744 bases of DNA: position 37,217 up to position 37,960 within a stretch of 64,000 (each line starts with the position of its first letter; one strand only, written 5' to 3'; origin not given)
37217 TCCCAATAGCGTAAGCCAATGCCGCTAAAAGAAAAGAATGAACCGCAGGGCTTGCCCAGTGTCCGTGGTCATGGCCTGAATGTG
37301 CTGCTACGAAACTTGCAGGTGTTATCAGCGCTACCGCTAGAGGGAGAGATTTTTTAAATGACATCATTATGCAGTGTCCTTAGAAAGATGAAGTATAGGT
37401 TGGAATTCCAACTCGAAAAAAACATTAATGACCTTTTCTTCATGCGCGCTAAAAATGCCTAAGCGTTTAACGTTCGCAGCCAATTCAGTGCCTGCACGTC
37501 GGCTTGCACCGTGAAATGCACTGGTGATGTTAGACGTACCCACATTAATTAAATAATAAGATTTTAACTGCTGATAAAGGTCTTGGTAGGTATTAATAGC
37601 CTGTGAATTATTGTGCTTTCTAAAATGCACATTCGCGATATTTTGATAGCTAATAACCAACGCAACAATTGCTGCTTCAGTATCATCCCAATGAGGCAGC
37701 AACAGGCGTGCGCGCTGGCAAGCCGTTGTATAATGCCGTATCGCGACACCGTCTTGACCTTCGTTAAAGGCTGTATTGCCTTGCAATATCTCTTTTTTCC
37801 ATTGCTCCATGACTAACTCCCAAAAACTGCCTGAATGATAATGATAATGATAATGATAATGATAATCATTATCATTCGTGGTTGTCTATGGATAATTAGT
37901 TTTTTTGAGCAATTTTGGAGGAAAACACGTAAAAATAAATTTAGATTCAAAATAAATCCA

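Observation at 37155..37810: Two uncharacterised proteins translationally coupled upstream of sodN, one a His-rich membrane peptide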

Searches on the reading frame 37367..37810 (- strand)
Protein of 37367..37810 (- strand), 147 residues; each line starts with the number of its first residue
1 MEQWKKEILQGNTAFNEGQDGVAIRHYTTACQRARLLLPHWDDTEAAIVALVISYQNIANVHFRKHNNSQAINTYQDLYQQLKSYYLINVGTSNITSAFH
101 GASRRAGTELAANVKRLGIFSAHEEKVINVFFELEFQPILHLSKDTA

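Call 3: search_protein_families(library=pfam, proteins=[window:37367-37810:-], max_evalue=1)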
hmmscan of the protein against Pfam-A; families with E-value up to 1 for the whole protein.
window:37367-37810:- (147 aa): 4 families
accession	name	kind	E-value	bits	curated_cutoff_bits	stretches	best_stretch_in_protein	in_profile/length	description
PF07719.23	TPR_2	-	0.0022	18.4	27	0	55-79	4-28/34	Tetratricopeptide repeat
PF10952.14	DUF2753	-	0.0038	17.8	28.7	1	4-75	1-72/140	Protein of unknown function (DUF2753)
PF13424.12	TPR_12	-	0.038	14.6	30.1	1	51-80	44-73/77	Tetratricopeptide repeat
PF00515.34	TPR_1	-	0.15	12.4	27.8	0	54-76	3-25/34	Tetratricopeptide repeat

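Call 4: search_protein_families(library=ncbifam, proteins=[window:37367-37810:-], max_evalue=1)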
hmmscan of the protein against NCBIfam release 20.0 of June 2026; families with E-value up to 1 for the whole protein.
window:37367-37810:- (147 aa): 2 families
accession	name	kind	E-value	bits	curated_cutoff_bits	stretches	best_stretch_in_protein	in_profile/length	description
NF004042.0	PRK05550.1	equivalog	0.032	13.4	330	1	52-141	196-286/293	bifunctional methionine sulfoxide reductase B/A protein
NF033920.0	C39_PA2778_fam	equivalog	0.09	12.2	150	0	2-41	188-227/255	PA2778 family cysteine peptidase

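Call 5: find_homologous_proteins(query=window:37367-37810:-, max_evalue=0.001)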
Query window:37367-37810:- (147 aa): 12 proteins with E <= 0.001 among 48 candidates.
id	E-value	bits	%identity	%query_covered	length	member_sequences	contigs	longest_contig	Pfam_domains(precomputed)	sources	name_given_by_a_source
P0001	1.9e-92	324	100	100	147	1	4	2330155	PF10952.16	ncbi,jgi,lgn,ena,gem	-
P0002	1.8e-71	256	83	99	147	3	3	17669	PF10952.16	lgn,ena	-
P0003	7.8e-71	254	82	99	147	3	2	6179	PF10952.16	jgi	jgi:tetratricopeptide (TPR) repeat protein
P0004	1.0e-64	235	77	99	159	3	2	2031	PF10952.16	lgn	-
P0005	5.6e-54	200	67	99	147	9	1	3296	PF10952.16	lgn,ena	-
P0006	5.8e-52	193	66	99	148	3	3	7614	PF00515.35,PF10952.16,PF13424.13,PF07719.24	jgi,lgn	jgi:tetratricopeptide (TPR) repeat protein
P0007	5.5e-51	190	64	99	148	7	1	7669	PF10952.16,PF13424.13,PF07719.24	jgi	jgi:tetratricopeptide (TPR) repeat protein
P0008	1.1e-50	189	63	99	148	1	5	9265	PF00515.35,PF10952.16,PF13424.13,PF07719.24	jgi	jgi:tetratricopeptide (TPR) repeat protein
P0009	4.7e-48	181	61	99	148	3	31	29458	PF00515.35,PF10952.16,PF07719.24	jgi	jgi:tetratricopeptide (TPR) repeat protein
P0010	1.7e-45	172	64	89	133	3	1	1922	PF10952.16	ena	-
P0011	5.3e-44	168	73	76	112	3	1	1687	-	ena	-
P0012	7.6e-42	161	83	61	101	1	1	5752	PF10952.16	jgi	jgi:hypothetical protein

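Call 8: find_encoding_contigs(protein=P0001, flank=6000, max_places=4)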
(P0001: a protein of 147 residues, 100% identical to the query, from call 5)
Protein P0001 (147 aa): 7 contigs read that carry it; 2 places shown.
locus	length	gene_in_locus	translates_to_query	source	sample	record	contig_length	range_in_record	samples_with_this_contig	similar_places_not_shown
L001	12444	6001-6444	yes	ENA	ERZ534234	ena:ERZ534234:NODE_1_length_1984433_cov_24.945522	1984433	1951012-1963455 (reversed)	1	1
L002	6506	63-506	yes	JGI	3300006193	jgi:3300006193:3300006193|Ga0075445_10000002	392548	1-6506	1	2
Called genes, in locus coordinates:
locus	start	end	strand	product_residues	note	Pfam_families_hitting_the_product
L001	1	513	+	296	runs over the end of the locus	PF00884:Sulfatase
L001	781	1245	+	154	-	PF20101:DUF6491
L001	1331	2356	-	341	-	PF19649:DUF6152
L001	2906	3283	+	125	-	PF12697:Abhydrolase_6 (weak), PF00561:Abhydrolase_1, PF08386:Abhydrolase_4 (faint)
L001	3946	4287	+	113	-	PF20337:DUF6632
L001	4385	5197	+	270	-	PF01073:3Beta_HSD (weak), PF01370:Epimerase (weak), PF05368:NmrA, PF13460:NAD_binding_10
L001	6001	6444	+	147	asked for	PF10952:DUF2753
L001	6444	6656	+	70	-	-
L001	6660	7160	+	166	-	PF09055:Sod_Ni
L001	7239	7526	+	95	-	PF10502:Peptidase_S26 (faint)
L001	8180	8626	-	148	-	PF00376:MerR, PF13411:MerR_1, PF09278:MerR-DNA-bind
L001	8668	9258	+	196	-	PF03848:TehB, PF08241:Methyltransf_11 (faint), PF13649:Methyltransf_25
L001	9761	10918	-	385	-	PF20311:DUF6607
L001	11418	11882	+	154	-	PF11948:DUF3465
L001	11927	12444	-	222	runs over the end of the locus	PF02230:Abhydrolase_2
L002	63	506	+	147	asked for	PF10952:DUF2753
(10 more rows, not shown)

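Call 9: find_encoding_contigs(protein=P0009, flank=6000, max_places=6)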
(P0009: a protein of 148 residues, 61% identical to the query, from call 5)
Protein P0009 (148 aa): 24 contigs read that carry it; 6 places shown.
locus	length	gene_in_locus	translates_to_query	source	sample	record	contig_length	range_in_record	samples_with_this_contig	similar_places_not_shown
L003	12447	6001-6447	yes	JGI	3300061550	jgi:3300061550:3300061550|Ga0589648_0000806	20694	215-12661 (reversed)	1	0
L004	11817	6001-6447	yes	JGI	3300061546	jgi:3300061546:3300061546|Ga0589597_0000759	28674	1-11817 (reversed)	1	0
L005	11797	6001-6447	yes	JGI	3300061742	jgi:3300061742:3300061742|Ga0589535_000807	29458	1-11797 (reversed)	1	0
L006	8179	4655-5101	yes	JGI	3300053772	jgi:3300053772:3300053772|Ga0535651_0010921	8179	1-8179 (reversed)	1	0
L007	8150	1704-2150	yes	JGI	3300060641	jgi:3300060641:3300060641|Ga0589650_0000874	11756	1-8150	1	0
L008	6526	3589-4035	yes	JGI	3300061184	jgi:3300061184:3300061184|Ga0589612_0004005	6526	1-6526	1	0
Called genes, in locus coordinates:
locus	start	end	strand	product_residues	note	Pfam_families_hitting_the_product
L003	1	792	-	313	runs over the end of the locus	PF00749:tRNA-synt_1c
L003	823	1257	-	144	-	PF21157:DksA_N, PF01258:zf-dskA_traR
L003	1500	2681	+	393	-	PF00155:Aminotran_1_2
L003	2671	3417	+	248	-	PF17746:SfsA_N, PF03749:SfsA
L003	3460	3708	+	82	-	-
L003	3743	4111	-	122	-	PF00355:Rieske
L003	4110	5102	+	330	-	PF01032:FecCD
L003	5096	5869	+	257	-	PF02463:SMC_N (faint), PF00005:ABC_tran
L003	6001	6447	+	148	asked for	PF10952:DUF2753, PF00515:TPR_1 (faint), PF07719:TPR_2 (faint)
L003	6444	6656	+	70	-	-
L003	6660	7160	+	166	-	PF09055:Sod_Ni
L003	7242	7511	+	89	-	PF10502:Peptidase_S26 (faint)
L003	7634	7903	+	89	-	-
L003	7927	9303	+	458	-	PF00206:Lyase_1, PF10415:FumaraseC_C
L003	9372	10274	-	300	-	PF27523:PSD, PF02666:PS_Dcarbxylase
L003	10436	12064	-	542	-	PF08668:HDOD (weak)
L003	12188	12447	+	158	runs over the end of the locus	?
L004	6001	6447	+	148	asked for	PF10952:DUF2753, PF00515:TPR_1 (faint), PF07719:TPR_2 (faint)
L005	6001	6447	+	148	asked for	PF10952:DUF2753, PF00515:TPR_1 (faint), PF07719:TPR_2 (faint)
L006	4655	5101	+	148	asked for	PF10952:DUF2753, PF00515:TPR_1 (faint), PF07719:TPR_2 (faint)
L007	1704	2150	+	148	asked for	PF10952:DUF2753, PF00515:TPR_1 (faint), PF07719:TPR_2 (faint)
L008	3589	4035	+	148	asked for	PF10952:DUF2753, PF00515:TPR_1 (faint), PF07719:TPR_2 (faint)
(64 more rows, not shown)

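Call 21: search_protein_families(library=pfam, proteins=[L003:7634-7903:+, P0009, L003:6444-6656:+], max_evalue=1)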
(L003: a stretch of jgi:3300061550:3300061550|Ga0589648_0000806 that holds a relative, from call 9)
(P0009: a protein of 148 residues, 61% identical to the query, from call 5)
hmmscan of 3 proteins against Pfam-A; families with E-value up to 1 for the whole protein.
L003:7634-7903:+ (89 aa): 0 families

P0009 (148 aa): 12 families
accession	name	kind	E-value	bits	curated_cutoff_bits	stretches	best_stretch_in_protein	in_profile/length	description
PF00515.34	TPR_1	-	1e-06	28.7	27.8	2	54-76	3-25/34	Tetratricopeptide repeat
PF07719.23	TPR_2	-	7.2e-06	26.2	27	2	10-33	7-30/34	Tetratricopeptide repeat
PF13424.12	TPR_12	-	3e-05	24.6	30.1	1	11-82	10-75/77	Tetratricopeptide repeat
PF13414.12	TPR_11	-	5e-05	23.4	26.8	1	11-32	1-22/42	TPR repeat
PF13428.12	TPR_14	-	0.0014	19.5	23.5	0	57-85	6-34/44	Tetratricopeptide repeat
PF13432.12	TPR_16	-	0.004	18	32.7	0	58-80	3-25/65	Tetratricopeptide repeat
PF13176.12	TPR_7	-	0.0056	17.1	27.9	0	55-79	2-26/36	Tetratricopeptide repeat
PF25575.1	TPR_BSK1_C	-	0.014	15.7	42.2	1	55-86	45-76/118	Serine/threonine-protein kinase BSK1-like, TPR repeats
PF10442.14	FIST_C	-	0.025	15.2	28.5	1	60-112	59-105/131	FIST C domain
PF04037.18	DUF382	-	0.033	14.8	26.7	0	49-83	93-126/127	Domain of unknown function (DUF382)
PF25064.1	ARM_TT21_5th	-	0.075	13.8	27.8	1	58-87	7-36/117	TT21 fifth ARM repeats domain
PF13174.12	TPR_6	-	0.14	13.3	26.3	1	57-80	5-28/33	Tetratricopeptide repeat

L003:6444-6656:+ (70 aa): 2 families
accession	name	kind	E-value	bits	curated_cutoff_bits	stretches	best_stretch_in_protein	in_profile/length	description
PF20506.3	DUF6732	-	0.027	14.8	27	1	10-68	5-61/72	Family of unknown function (DUF6732)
PF19983.4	DUF6419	-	0.045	14.4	27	1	6-26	47-67/71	Family of unknown function (DUF6419)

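Call 36: search_protein_families(library=pfam, alignment_id=A3, max_evalue=0.01)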
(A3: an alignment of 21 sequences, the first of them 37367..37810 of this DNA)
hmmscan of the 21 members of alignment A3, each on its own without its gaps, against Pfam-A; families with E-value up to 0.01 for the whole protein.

A. member 1, window:37367-37810:- (147 aa): 2 families
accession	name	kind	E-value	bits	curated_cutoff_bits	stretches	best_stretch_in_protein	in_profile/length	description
PF07719.23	TPR_2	-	0.0022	18.4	27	0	55-79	4-28/34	Tetratricopeptide repeat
PF10952.14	DUF2753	-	0.0038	17.8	28.7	1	4-75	1-72/140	Protein of unknown function (DUF2753)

B. families by the number of members that match (of 21 scanned): 18 families
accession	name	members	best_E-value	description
PF07719.23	TPR_2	6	7.2e-06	Tetratricopeptide repeat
PF10952.14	DUF2753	5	0.00033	Protein of unknown function (DUF2753)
PF13424.12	TPR_12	4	3e-05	Tetratricopeptide repeat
PF13181.12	TPR_8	4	9.6e-05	Tetratricopeptide repeat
PF00515.34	TPR_1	3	1e-06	Tetratricopeptide repeat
PF13176.12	TPR_7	3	0.0056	Tetratricopeptide repeat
PF13414.12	TPR_11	2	5e-05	TPR repeat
PF13428.12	TPR_14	2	0.0014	Tetratricopeptide repeat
PF17874.7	TPR_MalT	2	0.0039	MalT-like TPR region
PF04212.24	MIT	1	4.6e-05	MIT (microtubule interacting and transport) domain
PF25756.1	TPR_INTS8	1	0.00096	INTS8, TPR repeats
PF24576.1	IR75A_N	1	0.0018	Ionotropic receptor 75a N-terminal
PF11101.13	DUF2884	1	0.002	Protein of unknown function (DUF2884)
PF13432.12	TPR_16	1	0.004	Tetratricopeptide repeat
PF14559.12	TPR_19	1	0.0061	Tetratricopeptide repeat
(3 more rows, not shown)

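Call 37: find_homologous_proteins(query=A3, max_evalue=0.001)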
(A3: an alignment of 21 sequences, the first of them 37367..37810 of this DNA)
Query A3 (21 sequences) (147 aa, profile of the alignment): 74 proteins with E <= 0.001 among 2768 candidates.
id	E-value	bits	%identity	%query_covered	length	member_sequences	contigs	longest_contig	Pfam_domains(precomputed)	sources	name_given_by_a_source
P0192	2.0e-42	163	25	40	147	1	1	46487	PF10952.16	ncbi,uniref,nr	ncbi:tetratricopeptide repeat protein [Marinomonas transparens]|uniref:Tetratricopeptide repeat prot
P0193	2.3e-40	156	-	-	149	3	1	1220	PF10952.16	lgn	-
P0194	2.4e-39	153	-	-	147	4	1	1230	PF10952.16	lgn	-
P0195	3.0e-39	152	25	40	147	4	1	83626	PF10952.16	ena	-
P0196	3.5e-39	152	-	-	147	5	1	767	PF10952.16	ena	-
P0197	4.6e-39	152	-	-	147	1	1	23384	PF10952.16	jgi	-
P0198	7.3e-39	151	-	-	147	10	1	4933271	PF10952.16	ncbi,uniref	ncbi:tetratricopeptide repeat protein [Marinomonas polaris]|uniref:tetratricopeptide repeat protein 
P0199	1.2e-38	150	-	-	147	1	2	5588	PF10952.16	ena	-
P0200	1.8e-38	150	-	-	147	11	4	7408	PF10952.16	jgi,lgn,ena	-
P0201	3.9e-38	149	-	-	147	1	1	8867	PF10952.16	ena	-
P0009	4.6e-38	149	61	99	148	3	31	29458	PF00515.35,PF10952.16,PF07719.24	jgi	jgi:tetratricopeptide (TPR) repeat protein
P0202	5.0e-38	148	-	-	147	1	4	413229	PF10952.16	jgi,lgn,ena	jgi:tetratricopeptide (TPR) repeat protein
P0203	6.2e-38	148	-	-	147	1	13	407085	PF10952.16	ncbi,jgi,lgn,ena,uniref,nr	ncbi:tetratricopeptide repeat protein [Marinomonas shanghaiensis]|jgi:tetratricopeptide (TPR) repeat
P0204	6.5e-38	148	-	-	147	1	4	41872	PF10952.16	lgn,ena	-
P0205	8.2e-38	148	26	40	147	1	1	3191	PF10952.16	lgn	-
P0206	1.0e-37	147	-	-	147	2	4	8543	PF10952.16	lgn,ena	-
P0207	1.1e-37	147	-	-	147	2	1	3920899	PF10952.16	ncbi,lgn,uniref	ncbi:tetratricopeptide repeat protein [Marinomonas sp. THO17]|uniref:tetratricopeptide repeat protei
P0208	1.1e-37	147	-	-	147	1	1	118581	PF10952.16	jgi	-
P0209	1.5e-37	147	-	-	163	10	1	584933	PF10952.16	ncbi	-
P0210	1.7e-37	147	-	-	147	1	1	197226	PF10952.16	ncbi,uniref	ncbi:tetratricopeptide repeat protein [Marinomonas shanghaiensis]|uniref:tetratricopeptide repeat pr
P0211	2.9e-37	146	30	40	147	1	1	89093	PF10952.16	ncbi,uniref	ncbi:tetratricopeptide repeat protein [Marinomonas sp. 2405UD68-3]|uniref:tetratricopeptide repeat p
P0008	3.2e-37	146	63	99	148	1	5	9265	PF00515.35,PF10952.16,PF13424.13,PF07719.24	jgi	jgi:tetratricopeptide (TPR) repeat protein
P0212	4.5e-37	145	-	-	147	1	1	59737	PF10952.16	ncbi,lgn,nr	ncbi:MAG: tetratricopeptide repeat protein [Flavobacteriia bacterium]|nr:tetratricopeptide repeat pr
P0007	4.6e-37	145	64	99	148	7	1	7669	PF10952.16,PF13424.13,PF07719.24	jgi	jgi:tetratricopeptide (TPR) repeat protein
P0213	5.9e-37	145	-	-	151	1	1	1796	PF10952.16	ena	-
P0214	6.8e-37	145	-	-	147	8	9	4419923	PF10952.16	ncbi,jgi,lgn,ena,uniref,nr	ncbi:hypothetical protein CYL31_06945 [Marinomonas sp. A3A]|jgi:hypothetical protein|uniref:tetratri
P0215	9.3e-37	144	-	-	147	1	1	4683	PF10952.16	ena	-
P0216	1.3e-36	144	-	-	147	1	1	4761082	PF10952.16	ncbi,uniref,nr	ncbi:hypothetical protein C0J08_05930 [Marinomonas sp. CT5]|uniref:tetratricopeptide repeat protein 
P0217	1.4e-36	144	-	-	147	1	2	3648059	PF10952.16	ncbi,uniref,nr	ncbi:tetratricopeptide repeat protein [Marinomonas sp. M1K-6]|uniref:Tetratricopeptide repeat protei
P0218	1.4e-36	144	-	-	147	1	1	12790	PF10952.16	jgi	jgi:hypothetical protein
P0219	1.6e-36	144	-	-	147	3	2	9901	PF10952.16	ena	-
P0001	1.8e-36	143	100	100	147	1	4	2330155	PF10952.16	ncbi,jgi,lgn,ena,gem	-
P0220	2.3e-36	143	-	-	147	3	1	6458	PF10952.16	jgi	jgi:hypothetical protein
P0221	2.5e-36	143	38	11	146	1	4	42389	PF10952.16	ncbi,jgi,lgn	ncbi:MAG: tetratricopeptide (TPR) repeat protein [Marinomonas primoryensis]|jgi:tetratricopeptide (T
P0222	2.7e-36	143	38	11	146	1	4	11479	PF10952.16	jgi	jgi:tetratricopeptide (TPR) repeat protein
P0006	2.9e-36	143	66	99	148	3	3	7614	PF00515.35,PF10952.16,PF13424.13,PF07719.24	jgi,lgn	jgi:tetratricopeptide (TPR) repeat protein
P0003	4.6e-36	142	82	99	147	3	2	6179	PF10952.16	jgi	jgi:tetratricopeptide (TPR) repeat protein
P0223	6.2e-36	142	-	-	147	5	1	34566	PF10952.16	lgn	-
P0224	2.2e-35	140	42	13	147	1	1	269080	PF10952.16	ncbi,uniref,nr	ncbi:tetratricopeptide repeat protein [Marinomonas algarum]|uniref:Tetratricopeptide repeat protein 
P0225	2.4e-35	140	-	-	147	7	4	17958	PF10952.16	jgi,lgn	jgi:hypothetical protein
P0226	3.7e-35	139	-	-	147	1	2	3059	PF10952.16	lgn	-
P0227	5.8e-35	138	-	-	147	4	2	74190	PF10952.16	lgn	-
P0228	6.3e-35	138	-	-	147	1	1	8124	PF10952.16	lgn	-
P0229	1.1e-34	138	-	-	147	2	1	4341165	PF10952.16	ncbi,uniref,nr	ncbi:tetratricopeptide repeat protein [Marinomonas algicola]|uniref:tetratricopeptide repeat protein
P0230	2.5e-34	136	-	-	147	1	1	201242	PF10952.16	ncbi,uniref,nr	ncbi:tetratricopeptide repeat protein [Marinomonas sp. A79]|uniref:Tetratricopeptide repeat protein 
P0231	2.7e-34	136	25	40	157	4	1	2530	PF10952.16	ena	-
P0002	5.3e-34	135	83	99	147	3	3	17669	PF10952.16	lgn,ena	-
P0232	1.9e-33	134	25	40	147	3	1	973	PF10952.16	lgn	-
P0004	2.1e-33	133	77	99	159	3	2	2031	PF10952.16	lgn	-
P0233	3.1e-33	133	25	40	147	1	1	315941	PF10952.16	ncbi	ncbi:tetratricopeptide repeat protein [Marinomonas epiphytica]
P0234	6.4e-33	132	47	12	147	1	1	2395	PF10952.16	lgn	-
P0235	1.0e-32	131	25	40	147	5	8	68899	PF10952.16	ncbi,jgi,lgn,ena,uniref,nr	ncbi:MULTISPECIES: tetratricopeptide repeat protein [Marinomonas]|jgi:hypothetical protein|uniref:te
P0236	1.2e-32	131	26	40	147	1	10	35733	PF10952.16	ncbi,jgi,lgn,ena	ncbi:MAG: tetratricopeptide repeat protein [Marinomonas sp.]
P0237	4.8e-32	129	28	40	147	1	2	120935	PF10952.16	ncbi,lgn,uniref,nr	ncbi:hypothetical protein MSP8887_01851 [Marinomonas spartinae]|uniref:Tetratricopeptide repeat prot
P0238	5.7e-30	122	23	40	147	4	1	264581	PF10952.16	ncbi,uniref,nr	ncbi:tetratricopeptide repeat protein [Marinomonas sp. 15G1-11]|uniref:Tetratricopeptide repeat prot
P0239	9.9e-30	122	28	40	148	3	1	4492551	PF10952.16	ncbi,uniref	ncbi:hypothetical protein ACR30L_14695 [Psychromonas sp. PT13]|uniref:hypothetical protein n=1 Tax=P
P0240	1.8e-29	121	41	12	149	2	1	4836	PF10952.16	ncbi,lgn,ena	-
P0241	6.2e-29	119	41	12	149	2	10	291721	PF10952.16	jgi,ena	-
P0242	3.2e-28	117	41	12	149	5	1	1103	PF10952.16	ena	-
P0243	5.1e-28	116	41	12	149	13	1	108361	PF10952.16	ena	-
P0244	7.9e-28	115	37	18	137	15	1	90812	PF10952.16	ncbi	-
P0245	8.3e-28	115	-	-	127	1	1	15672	PF10952.16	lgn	-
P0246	2.5e-27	114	30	41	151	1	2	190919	PF10952.16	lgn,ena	-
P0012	9.0e-26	109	83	61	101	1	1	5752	PF10952.16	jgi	jgi:hypothetical protein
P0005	1.8e-24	104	67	99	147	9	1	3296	PF10952.16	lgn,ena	-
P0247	1.9e-24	104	29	41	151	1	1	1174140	PF10952.16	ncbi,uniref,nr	ncbi:tetratricopeptide repeat protein [Marinomonas ostreistagni]|uniref:tetratricopeptide repeat pro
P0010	3.3e-24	104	64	89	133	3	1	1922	PF10952.16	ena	-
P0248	4.8e-22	97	28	39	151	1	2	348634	PF10952.16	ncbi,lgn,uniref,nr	ncbi:hypothetical protein MAQ5080_00585 [Marinomonas aquimarina]|uniref:Tetratricopeptide repeat pro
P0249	6.9e-22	96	38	79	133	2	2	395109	PF10952.16,PF07719.24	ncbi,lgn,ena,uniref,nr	ncbi:hypothetical protein [Microbulbifer sp.]|uniref:hypothetical protein n=1 Tax=Microbulbifer sp. 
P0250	4.1e-21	94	38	79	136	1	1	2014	PF10952.16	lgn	-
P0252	9.6e-10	57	64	47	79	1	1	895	PF10952.16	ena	-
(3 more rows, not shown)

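Call 41: search_solved_structures(query=A3, max_evalue=1)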
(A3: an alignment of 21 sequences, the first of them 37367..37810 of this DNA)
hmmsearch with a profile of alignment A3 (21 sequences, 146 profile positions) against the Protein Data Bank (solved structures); distinct sequences matched with E-value up to 1: 167 (the best 60 are shown).
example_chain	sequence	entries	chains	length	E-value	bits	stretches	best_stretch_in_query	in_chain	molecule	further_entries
9qhb_A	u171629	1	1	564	4e-43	150.3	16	9-34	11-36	Engineered tetratricopeptide repeat protein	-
8bu0_A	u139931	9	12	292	4.8e-24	88.4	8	9-34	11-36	Consensus tetratricopeptide repeat protein | Crystal structure of an 8-repeat consensus TPR superhelix with Zinc. | Monomer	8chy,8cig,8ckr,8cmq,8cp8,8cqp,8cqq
9qhc_A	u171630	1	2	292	5.2e-24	88.3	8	9-34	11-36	Engineered tetratricopeptide repeat protein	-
2fo7_A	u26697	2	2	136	4.9e-13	52.7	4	10-34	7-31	SYNTHETIC CONSENSUS TPR PROTEIN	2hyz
8ch0_A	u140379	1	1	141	5.2e-13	52.6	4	9-34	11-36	Consensus tetratricopeptide repeat protein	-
7kw7_E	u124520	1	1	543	3.5e-10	43.4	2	9-43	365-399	Stress-induced-phosphoprotein 1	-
2wqh_A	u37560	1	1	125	7.6e-10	42.3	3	10-41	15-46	CTPR3Y3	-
1na0_A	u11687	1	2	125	2.3e-09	40.8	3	10-34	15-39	designed protein CTPR3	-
3kd7_A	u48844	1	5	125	4.3e-09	39.9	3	6-35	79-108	CTPR390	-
5hrz_A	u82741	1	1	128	5e-09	39.7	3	9-34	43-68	TPR domain protein 1na0C3_3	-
6vl6_A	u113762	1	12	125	9.4e-09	38.8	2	9-34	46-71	T33_dn2A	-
6vfi_B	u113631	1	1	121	5.2e-08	36.4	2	9-36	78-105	O43_dn18B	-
6vfh_A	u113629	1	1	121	7.8e-08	35.8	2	9-34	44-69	T33_dn10A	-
6v8e_A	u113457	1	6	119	1.5e-07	34.9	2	9-37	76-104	Designed protein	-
9qqu_A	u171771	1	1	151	5.3e-07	33.1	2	10-33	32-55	Stress-induced-phosphoprotein 1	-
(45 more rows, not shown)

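Call 53: search_dna_similar(query=window:37367-37810:-, collection=plasmids, mode=protein, max_evalue=0.01)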
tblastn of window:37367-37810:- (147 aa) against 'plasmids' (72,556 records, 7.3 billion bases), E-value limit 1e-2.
Records with a match: 1; places in all: 1; records where one place covers at least 80% of the query: 0.
Best place of each record, by identity: <60% 1.
By first word of the organism name: Aeromonas 1.
By predicted mobility (MOB-suite, as given by PLSDB): non-mobilizable 1.
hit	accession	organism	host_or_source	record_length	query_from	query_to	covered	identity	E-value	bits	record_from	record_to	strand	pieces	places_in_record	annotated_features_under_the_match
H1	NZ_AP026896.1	Aeromonas caviae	Microbe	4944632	1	61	41%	34.4%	1e-3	45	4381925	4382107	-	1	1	none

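Call 55: get_annotated_region(hit=H1, flank=5000)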
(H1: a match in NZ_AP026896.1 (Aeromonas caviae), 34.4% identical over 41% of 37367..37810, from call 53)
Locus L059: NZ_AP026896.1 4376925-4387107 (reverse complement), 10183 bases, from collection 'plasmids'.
description: Aeromonas caviae strain KAM479 plasmid pKAM479_3, complete sequence
organism: Aeromonas caviae (NCBI taxid 648)
taxonomy: Bacteria; Pseudomonadota; Gammaproteobacteria; Aeromonadales; Aeromonadaceae; Aeromonas; Aeromonas caviae
host: -; source: Microbe; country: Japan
typing (MOB-suite, as given by PLSDB): non-mobilizable
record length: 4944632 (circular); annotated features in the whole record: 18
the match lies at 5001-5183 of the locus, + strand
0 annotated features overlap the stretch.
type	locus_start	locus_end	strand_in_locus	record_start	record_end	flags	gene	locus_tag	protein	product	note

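Call 69: predict_structure(alignment_id=A5)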
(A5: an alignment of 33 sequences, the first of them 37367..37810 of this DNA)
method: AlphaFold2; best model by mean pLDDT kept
length: 147 residues; sequences in the alignment: 33
mean_pLDDT: 82.8   pTM: 0.78
mean pLDDT of the five models: 82.8, 82.8, 80.1, 79.9, 78.9
residues with pLDDT >= 90: 61; 70-90: 68; 50-70: 5; < 50: 13
segments of 3 or more residues with pLDDT < 50: 135-147
pLDDT, mean of each block of 10 residues (from residue 1): 96 98 98 88 85 95 92 91 83 77 84 77 76 52 36
secondary structure, 60 per line:
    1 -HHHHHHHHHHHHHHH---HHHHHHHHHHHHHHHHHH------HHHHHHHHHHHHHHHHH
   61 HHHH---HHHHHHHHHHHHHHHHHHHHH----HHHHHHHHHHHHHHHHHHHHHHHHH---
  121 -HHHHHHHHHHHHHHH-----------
elements in order: H2-16 H20-37 H44-64 H68-88 H93-117 H122-136
